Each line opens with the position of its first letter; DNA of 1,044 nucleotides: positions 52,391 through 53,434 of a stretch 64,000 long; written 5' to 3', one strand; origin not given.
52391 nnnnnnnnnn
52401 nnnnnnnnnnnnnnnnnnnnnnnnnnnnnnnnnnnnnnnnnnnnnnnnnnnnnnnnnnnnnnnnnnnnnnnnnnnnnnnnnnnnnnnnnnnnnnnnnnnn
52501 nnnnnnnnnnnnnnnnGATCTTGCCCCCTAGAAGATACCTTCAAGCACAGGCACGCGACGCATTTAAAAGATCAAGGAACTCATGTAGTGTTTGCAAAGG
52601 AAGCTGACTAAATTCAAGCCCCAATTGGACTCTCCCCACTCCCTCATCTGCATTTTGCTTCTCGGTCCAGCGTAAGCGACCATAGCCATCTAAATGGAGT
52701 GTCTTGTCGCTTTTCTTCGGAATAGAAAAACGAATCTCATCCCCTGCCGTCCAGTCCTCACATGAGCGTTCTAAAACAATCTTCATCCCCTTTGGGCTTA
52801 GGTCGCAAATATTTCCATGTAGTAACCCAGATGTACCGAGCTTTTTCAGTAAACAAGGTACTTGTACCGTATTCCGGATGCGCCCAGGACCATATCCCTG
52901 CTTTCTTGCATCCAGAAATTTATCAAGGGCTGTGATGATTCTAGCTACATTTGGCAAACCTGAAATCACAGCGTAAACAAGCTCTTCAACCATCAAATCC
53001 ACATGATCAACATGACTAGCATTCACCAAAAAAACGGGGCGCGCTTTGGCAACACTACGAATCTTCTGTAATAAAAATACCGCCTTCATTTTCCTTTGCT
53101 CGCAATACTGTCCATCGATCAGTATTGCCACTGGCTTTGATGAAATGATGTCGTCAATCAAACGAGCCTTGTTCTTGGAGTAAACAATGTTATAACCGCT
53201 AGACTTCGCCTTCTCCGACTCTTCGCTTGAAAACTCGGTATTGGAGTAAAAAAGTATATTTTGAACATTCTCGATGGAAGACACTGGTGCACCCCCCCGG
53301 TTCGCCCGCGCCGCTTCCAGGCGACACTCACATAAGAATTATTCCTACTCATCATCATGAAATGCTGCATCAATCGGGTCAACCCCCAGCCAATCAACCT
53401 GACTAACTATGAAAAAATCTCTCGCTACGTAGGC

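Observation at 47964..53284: Unrecognised chaperone-usher-like fibre operon built from a new pilin-like family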

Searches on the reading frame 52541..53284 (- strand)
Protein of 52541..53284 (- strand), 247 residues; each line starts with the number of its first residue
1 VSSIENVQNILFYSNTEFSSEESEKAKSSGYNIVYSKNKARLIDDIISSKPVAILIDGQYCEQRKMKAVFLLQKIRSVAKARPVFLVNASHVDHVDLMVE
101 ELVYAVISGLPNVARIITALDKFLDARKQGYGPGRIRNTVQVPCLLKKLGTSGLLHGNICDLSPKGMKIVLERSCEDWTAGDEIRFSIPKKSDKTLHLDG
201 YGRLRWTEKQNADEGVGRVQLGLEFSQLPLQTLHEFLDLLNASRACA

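Call 3: search_protein_families(library=pfam, proteins=[window:52541-53284:-], max_evalue=1)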
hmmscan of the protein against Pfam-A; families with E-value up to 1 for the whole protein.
window:52541-53284:- (247 aa): 1 family
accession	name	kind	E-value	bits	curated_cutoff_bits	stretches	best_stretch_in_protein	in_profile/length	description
PF07238.19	PilZ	-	2.8e-09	37.6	22.5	1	139-240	9-100/102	PilZ domain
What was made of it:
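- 52541..53284 (-): F: PilZ-domain protein, 247 aa, first gene of the operon. The N-terminal ~130 aa are unassigned; the PilZ domain spans residues 139-240. Pfam PF07238 E=2.8e-9 (call 3).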

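Call 4: search_protein_families(library=ncbifam, proteins=[window:52541-53284:-], max_evalue=1)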
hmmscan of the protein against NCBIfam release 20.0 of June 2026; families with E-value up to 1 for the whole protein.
window:52541-53284:- (247 aa): 2 families
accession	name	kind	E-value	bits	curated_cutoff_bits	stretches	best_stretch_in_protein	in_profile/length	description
NF045914.1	RespRegNblR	equivalog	0.03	13.9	300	1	10-89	10-86/228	response regulator transcription factor NblR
TIGR03030.1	CelA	equivalog_domain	0.06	11.3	699.1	1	135-242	572-670/714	UDP-forming cellulose synthase catalytic subunit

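Call 81: search_solved_structures(query=window:52541-53284:-, max_evalue=1)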
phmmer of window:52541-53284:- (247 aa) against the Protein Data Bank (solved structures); distinct sequences matched with E-value up to 1: 7.
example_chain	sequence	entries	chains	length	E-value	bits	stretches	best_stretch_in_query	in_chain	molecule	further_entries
5orq_A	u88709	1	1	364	7.8e-07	32.1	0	105-155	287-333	cPPR-Telo1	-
4wn4_A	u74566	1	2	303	8.1e-07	32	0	105-155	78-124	Pentatricopeptide repeat protein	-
5orm_A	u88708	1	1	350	3e-06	30.1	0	105-155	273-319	cPPR-Telo1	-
4pjq_A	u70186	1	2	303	7.1e-06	28.9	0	105-154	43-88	Pentatricopeptide repeat protein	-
4pjr_A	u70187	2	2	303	1.1e-05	28.3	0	105-155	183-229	Pentatricopeptide repeat protein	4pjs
6een_C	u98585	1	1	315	0.00069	22.4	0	106-147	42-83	Designer Pentatricopeptide Protein dPPR10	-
6een_A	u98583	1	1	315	0.0022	20.8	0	105-147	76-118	Designer Pentatricopeptide Protein dPPR10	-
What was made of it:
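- Tried and rejected: The matches to designer PPR proteins are spurious (call 81).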
